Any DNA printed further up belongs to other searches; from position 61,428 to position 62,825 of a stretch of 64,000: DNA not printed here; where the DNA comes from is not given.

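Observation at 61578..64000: AT-rich Fic + unknown (Rx5H, AGGAGG-led) two-gene cassette: candidate undescribed toxin/defence module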

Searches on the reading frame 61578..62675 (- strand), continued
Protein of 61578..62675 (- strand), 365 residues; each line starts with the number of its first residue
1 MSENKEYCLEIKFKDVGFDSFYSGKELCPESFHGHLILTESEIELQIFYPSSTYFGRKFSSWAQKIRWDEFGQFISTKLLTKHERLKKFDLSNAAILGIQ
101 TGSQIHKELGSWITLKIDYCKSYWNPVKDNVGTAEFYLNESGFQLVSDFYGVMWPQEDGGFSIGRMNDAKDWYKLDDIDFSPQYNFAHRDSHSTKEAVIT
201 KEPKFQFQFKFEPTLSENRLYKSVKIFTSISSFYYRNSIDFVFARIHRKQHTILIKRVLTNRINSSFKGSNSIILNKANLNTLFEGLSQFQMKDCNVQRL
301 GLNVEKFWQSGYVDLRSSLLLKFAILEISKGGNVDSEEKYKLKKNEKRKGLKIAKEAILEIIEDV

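Call 24: find_homologous_proteins(query=L001:2865-4772:+, max_evalue=1e-10)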
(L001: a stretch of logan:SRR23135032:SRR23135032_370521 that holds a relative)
Query L001:2865-4772:+ (636 aa): 8000 proteins with E <= 1e-10 among 8000 candidates; the best 120 are listed.
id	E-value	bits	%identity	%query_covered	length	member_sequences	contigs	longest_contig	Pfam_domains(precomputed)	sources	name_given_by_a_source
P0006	0.0e+0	1452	100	100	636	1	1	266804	PF02661.24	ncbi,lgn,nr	ncbi:MAG: Fic family protein [Crocinitomicaceae bacterium]|nr:Fic family protein [Crocinitomicaceae 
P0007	2.5e-279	946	65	100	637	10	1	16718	PF02661.24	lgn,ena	-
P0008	9.1e-264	895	62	100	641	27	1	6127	PF02661.24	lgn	-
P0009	6.6e-259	879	61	100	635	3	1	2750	PF02661.24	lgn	-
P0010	1.5e-258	878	62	100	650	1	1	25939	PF02661.24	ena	-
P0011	3.2e-257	873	61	100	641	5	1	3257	PF02661.24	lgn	-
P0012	9.7e-256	868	60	100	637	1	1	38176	PF02661.24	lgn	-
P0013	2.9e-255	867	61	100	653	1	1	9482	PF02661.24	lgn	-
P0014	5.7e-250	849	59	100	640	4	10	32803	PF02661.24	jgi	jgi:hypothetical protein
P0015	3.5e-249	847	59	100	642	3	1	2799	PF02661.24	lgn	-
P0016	6.3e-249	846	73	80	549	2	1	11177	PF02661.24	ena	-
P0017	1.2e-247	841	59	100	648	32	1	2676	PF02661.24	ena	-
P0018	1.7e-247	841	72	80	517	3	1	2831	PF02661.24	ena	-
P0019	1.8e-247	841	72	79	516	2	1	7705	PF02661.24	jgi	jgi:hypothetical protein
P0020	3.3e-247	840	73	80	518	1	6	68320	PF02661.24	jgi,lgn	jgi:hypothetical protein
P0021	1.9e-246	838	72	80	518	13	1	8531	PF02661.24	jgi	-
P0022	2.2e-245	834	73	79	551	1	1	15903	PF02661.24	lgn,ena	-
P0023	5.6e-245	833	72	80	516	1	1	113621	PF02661.24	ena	-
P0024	5.3e-244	829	58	100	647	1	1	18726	PF02661.24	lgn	-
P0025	1.2e-243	828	72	80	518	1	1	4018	PF02661.24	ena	-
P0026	4.7e-243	826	72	80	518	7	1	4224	PF02661.24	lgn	-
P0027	9.7e-243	825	71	81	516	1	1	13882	PF02661.24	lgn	-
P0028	1.8e-242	824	71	80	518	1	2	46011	PF02661.24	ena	-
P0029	3.5e-242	823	71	80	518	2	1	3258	PF02661.24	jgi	jgi:hypothetical protein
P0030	4.5e-242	823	58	100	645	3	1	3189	PF02661.24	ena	-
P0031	5.0e-242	823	71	81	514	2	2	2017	PF02661.24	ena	-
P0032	7.2e-242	822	71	80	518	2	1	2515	PF02661.24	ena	-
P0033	1.3e-241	822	57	100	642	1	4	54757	PF02661.24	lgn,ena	-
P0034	7.3e-241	819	59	100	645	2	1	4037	PF02661.24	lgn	-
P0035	1.4e-240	818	59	100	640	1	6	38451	PF02661.24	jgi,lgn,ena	-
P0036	1.5e-240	818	71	79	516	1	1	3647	PF02661.24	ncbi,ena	-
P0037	1.7e-240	818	69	81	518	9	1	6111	PF02661.24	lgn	-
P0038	1.8e-240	818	70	80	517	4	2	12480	PF02661.24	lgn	-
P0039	4.1e-240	817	71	80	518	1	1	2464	PF02661.24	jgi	-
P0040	7.5e-240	816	71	79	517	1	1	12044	PF02661.24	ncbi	-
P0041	4.9e-239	813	57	100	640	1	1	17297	PF02661.24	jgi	jgi:hypothetical protein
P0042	1.0e-238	812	69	80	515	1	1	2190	PF02661.24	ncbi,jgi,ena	-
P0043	2.3e-238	811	71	80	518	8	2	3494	PF02661.24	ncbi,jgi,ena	jgi:hypothetical protein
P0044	4.8e-237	806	69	80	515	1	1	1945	PF02661.24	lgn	-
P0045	6.2e-237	806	69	80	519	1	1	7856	PF02661.24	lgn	-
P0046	1.8e-236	805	69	80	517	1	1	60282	PF02661.24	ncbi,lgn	-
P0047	8.9e-236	802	70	80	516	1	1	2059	PF02661.24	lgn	-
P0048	9.5e-236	802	67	81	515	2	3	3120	PF02661.24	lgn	-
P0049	1.4e-235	802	71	80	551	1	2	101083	PF02661.24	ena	-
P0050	3.4e-235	800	69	80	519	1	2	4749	PF02661.24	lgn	-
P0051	9.8e-235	799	70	80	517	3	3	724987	PF02661.24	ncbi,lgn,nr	ncbi:MAG TPA: Fic family protein [Fluviicola sp.]|nr:Fic family protein [Fluviicola sp.]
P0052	1.1e-234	799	70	80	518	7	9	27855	PF02661.24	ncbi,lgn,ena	-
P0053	1.7e-234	798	68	80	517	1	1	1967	PF02661.24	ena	-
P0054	3.1e-234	797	70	80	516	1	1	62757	PF02661.24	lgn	-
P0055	5.6e-234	796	55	100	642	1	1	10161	PF02661.24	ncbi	-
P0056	6.2e-234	796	69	80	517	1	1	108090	PF02661.24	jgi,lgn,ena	-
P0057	6.4e-234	796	56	100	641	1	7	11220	PF02661.24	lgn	-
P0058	1.3e-233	795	69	79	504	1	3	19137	PF02661.24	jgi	-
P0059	2.2e-233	794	70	80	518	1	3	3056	PF02661.24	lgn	-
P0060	2.3e-233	794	68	81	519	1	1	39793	PF02661.24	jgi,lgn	jgi:hypothetical protein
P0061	4.0e-233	793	69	79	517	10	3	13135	PF02661.24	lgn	-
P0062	4.9e-233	793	68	80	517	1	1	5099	PF02661.24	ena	-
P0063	6.3e-233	793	68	81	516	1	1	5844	PF02661.24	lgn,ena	-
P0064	1.6e-232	792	69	79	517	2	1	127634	PF02661.24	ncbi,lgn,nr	ncbi:MAG: Fic family protein [Bacteroidetes bacterium]|nr:Fic family protein [Bacteroidota bacterium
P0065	1.8e-232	791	69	80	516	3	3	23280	PF02661.24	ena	-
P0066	2.9e-232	791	67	81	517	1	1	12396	PF02661.24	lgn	-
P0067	5.2e-232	790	68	79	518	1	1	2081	PF02661.24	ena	-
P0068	6.8e-232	789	69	79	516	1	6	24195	PF02661.24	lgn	-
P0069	7.8e-232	789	67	79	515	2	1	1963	PF02661.24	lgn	-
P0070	8.7e-232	789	67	79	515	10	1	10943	PF02661.24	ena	-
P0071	1.1e-231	789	68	81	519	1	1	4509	PF02661.24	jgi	-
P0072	1.4e-231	788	68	80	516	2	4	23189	PF02661.24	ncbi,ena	-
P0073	1.4e-231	788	67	81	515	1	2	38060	PF02661.24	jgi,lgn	-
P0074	2.6e-231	788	66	80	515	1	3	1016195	PF02661.24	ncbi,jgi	jgi:hypothetical protein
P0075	4.6e-231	787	67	81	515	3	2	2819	PF02661.24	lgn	-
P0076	5.5e-231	786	67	81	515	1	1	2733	PF02661.24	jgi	-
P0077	5.5e-231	786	67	81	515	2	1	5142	PF02661.24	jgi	-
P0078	6.8e-231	786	67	80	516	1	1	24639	PF02661.24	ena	-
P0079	6.9e-231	786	67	81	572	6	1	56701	PF02661.24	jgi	-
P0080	1.3e-230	785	56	100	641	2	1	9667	PF02661.24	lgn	-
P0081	1.3e-230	785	69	80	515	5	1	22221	PF02661.24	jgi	-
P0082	2.2e-230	784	68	81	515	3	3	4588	PF02661.24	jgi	jgi:Fic/DOC family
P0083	2.6e-230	784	67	81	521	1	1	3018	PF02661.24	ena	-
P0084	3.0e-230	784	68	80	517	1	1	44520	PF02661.24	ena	-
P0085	3.2e-230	784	67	81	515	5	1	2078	PF02661.24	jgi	jgi:fido (protein-threonine AMPylation protein)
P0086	6.3e-230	783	68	81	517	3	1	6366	PF02661.24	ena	-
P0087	9.8e-230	782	67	80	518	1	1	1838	PF02661.24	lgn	-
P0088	1.0e-229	782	67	81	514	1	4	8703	PF02661.24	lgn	-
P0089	1.7e-229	781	68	80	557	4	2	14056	PF02661.24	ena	-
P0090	2.0e-229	781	68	80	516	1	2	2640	PF02661.24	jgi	jgi:hypothetical protein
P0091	2.6e-229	781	68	80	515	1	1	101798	PF02661.24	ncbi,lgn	-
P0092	4.7e-229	780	69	80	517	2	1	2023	PF02661.24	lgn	-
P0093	5.1e-229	780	68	80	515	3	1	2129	PF02661.24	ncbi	-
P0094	5.4e-229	780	66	81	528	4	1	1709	PF02661.24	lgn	-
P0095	5.6e-229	780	67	81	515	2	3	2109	PF02661.24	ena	-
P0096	7.2e-229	779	67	81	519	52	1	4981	PF02661.24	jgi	-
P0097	7.3e-229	779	68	81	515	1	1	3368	PF02661.24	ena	-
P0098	1.1e-228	779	66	80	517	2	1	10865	PF02661.24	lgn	-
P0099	1.2e-228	779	67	80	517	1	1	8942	PF02661.24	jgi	-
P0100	1.2e-228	779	68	80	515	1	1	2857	PF02661.24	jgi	jgi:hypothetical protein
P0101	1.6e-228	778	68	79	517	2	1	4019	PF02661.24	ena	-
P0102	1.9e-228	778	67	79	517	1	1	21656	PF02661.24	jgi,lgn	-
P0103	2.8e-228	778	67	81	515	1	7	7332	PF02661.24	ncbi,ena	-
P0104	3.5e-228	777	55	100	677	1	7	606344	PF02661.24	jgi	jgi:hypothetical protein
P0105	3.5e-228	777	68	79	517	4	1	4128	PF02661.24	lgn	-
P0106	3.7e-228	777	66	81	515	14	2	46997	PF02661.24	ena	-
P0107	4.1e-228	777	69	80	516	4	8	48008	PF02661.24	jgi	jgi:hypothetical protein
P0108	5.6e-228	777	66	80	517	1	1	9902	PF02661.24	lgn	-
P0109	5.9e-228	776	68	80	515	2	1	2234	PF02661.24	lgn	-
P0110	6.7e-228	776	66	81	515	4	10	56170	PF02661.24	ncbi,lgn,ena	-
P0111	8.1e-228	776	67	81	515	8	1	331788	PF02661.24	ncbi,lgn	-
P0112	9.3e-228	776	68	80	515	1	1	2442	PF02661.24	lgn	-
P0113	1.0e-227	776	66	81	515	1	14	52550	PF02661.24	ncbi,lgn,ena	-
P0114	1.4e-227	775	67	80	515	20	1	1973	PF02661.24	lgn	-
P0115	4.1e-227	774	67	80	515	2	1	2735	PF02661.24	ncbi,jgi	jgi:hypothetical protein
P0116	9.3e-227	772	66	80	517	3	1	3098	PF02661.24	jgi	jgi:hypothetical protein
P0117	9.3e-227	772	66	81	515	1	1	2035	PF02661.24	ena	-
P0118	9.7e-227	772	66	80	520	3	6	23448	PF02661.24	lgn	-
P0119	1.2e-226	772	66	81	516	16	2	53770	PF02661.24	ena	-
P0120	1.7e-226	772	68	80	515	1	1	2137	PF02661.24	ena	-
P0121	3.0e-226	771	66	80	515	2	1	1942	PF02661.24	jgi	-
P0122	3.4e-226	771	66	80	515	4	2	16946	PF02661.24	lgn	-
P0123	5.2e-226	770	68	80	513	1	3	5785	PF02661.24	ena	-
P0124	5.4e-226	770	65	81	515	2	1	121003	PF02661.24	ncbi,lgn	-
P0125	5.8e-226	770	66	81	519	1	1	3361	PF02661.24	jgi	jgi:Fic/DOC family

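Call 26: find_encoding_contigs(protein=P0007, flank=6000, max_places=2)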
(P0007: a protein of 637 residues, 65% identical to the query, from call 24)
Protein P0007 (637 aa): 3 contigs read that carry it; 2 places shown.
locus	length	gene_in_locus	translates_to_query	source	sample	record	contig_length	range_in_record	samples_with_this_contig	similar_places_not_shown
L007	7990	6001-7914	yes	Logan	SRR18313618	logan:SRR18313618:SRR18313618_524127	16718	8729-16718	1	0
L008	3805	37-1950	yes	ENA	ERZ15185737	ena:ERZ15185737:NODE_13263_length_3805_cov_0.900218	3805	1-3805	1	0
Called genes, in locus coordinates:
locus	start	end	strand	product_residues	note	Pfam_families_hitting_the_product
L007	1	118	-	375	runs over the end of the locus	PF04055:Radical_SAM, PF19288:CofH_C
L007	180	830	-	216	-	PF00072:Response_reg, PF00196:GerE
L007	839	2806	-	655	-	PF13424:TPR_12 (faint), PF07730:HisKA_3, PF02518:HATPase_c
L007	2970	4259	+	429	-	PF02368:Big_2 (faint)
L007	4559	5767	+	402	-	PF17293:Arm-DNA-bind_5, PF13102:Phage_int_SAM_5, PF00589:Phage_integrase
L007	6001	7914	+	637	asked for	PF02661:Fic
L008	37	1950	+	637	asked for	PF02661:Fic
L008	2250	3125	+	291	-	-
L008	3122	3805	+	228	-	?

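Call 27: find_encoding_contigs(protein=P0012, flank=6000, max_places=2)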
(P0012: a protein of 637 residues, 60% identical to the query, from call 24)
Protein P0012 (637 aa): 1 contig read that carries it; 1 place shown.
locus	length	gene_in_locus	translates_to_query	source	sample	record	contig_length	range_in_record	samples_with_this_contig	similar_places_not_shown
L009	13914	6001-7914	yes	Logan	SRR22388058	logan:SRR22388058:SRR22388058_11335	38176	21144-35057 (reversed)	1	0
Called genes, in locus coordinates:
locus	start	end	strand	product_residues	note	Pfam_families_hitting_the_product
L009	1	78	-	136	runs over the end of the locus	PF22105:DUF6943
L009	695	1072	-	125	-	-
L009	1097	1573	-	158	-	PF15633:Tox-ART-HYD1 (weak)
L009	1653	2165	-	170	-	PF01661:Macro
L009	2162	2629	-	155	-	PF15633:Tox-ART-HYD1 (weak)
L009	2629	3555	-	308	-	PF20016:ThsA_Macro, PF01661:Macro (weak)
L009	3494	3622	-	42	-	-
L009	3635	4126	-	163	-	-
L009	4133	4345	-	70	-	-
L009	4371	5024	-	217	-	PF12844:HTH_19 (weak), PF01381:HTH_3, PF00717:Peptidase_S24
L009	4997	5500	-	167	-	-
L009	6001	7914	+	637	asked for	PF02661:Fic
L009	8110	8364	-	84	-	-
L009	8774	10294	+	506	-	PF15902:Sortilin-Vps10 (faint), PF25852:DUF6242_C (faint), PF02012:BNR (faint), PF14870:PSII_BNR (weak)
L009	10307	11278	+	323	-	-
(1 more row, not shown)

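Call 31: search_protein_representatives(alignment_id=A1)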
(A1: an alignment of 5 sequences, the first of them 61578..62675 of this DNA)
Query: 5 sequences, 463 profile positions. Proteins with E-value up to 0.001 (for the whole library): 167; up to 1e-10: 140; up to 1e-30: 79. The best 150 are listed.
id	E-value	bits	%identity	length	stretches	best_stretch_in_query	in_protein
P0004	5.7e-253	856.3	-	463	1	1-463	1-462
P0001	1.4e-174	597.8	-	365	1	2-362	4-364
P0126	1.3e-151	522.1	-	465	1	3-462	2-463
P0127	1.9e-146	505.1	-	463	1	3-461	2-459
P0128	7.2e-142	490.0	-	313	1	151-461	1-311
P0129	2.9e-124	431.9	-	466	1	3-462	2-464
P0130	1.3e-113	396.9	-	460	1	1-454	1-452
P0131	9.8e-106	370.8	-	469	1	4-460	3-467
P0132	3.8e-105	368.9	-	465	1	3-456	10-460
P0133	2.0e-101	356.6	-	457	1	2-460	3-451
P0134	6.2e-101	355.0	-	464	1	2-458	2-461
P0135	6.0e-98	345.2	-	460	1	1-459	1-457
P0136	5.3e-94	332.2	-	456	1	3-455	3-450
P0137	9.1e-94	331.4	-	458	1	1-460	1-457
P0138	1.0e-92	327.9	-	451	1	1-460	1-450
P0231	6.0e-20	88.0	-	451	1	4-449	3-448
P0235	3.9e-18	82.0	-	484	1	34-449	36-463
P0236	1.2e-17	80.4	-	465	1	72-446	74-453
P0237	2.0e-17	79.7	-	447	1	4-451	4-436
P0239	6.1e-17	78.1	-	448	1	24-459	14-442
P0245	5.3e-15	71.7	-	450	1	32-451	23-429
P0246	7.5e-15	71.2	-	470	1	39-435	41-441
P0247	1.4e-14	70.4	-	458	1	5-453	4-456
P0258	3.5e-12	62.4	-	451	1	73-445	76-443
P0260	1.3e-11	60.5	-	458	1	39-447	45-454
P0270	1.8e-08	50.2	-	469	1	83-436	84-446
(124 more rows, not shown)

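Call 33: search_protein_families(library=pfam, alignment_id=A2, max_evalue=0.01)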
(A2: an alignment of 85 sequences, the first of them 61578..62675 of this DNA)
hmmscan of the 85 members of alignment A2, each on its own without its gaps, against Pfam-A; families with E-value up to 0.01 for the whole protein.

A. member 1, window:61578-62675:- (365 aa): 0 families

B. families by the number of members that match (of 85 scanned): 11 families
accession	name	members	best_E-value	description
PF18739.6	HEPN_Apea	17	7.9e-07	Apea-like HEPN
PF18735.6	HEPN_RiboL-PSP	4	1.7e-05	RiboL-PSP-HEPN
PF01934.22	HepT-like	4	0.00065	Ribonuclease HepT-like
PF05184.20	SapB_1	1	0.0017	Saposin-like type B, region 1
PF18737.6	HEPN_MAE_28990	1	0.0022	MAE_28990/MAE_18760-like HEPN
PF15112.11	DUF4559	1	0.0031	Domain of unknown function (DUF4559)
PF02144.21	Rad1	1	0.0033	Repair protein Rad1/Rec1/Rad17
PF09246.16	PHAT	1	0.0039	PHAT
PF12358.13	DUF3644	1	0.0061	Domain of unknown function (DUF3644)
PF00750.26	tRNA-synt_1d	1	0.0063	tRNA synthetases class I (R), catalytic domain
PF18731.6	HEPN_Swt1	1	0.0093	Swt1-like HEPN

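Call 34: search_solved_structures(query=A2, max_evalue=1, show_alignments=2)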
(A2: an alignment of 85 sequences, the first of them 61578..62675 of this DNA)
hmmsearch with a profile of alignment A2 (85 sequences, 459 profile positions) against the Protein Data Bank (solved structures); distinct sequences matched with E-value up to 1: 0.

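Call 45: predict_structure(alignment_id=A2)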
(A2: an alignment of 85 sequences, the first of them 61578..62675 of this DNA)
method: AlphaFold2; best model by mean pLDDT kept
length: 365 residues; sequences in the alignment: 85
mean_pLDDT: 91.9   pTM: 0.86
mean pLDDT of the five models: 91.9, 91.6, 91.6, 90.0, 89.9
residues with pLDDT >= 90: 289; 70-90: 59; 50-70: 16; < 50: 1
segments of 3 or more residues with pLDDT < 50: none
pLDDT, mean of each block of 10 residues (from residue 1): 87 98 94 97 97 96 98 98 96 98 82 98 97 97 96 95 95 95 97 96 96 83 96 93 97 96 72 76 92 90 93 94 94 63 80 94 83
secondary structure, 60 per line:
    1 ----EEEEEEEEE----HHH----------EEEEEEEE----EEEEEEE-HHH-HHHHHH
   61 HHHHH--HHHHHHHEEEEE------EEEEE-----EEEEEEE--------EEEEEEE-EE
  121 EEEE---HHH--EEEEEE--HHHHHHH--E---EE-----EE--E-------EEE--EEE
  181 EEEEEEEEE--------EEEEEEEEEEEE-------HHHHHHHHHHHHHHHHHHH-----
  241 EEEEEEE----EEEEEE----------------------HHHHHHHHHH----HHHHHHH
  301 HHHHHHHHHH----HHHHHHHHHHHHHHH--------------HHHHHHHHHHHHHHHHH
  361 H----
elements in order: E5-13 E31-38 E43-49 H55-65 H68-74 E75-79 E86-90 E96-102 E111-117 E119-124 E133-138 H141-147 E173-175 E178-189 E198-209 H217-235 E241-247 E252-257 H280-289 H294-310 H315-329 H344-361
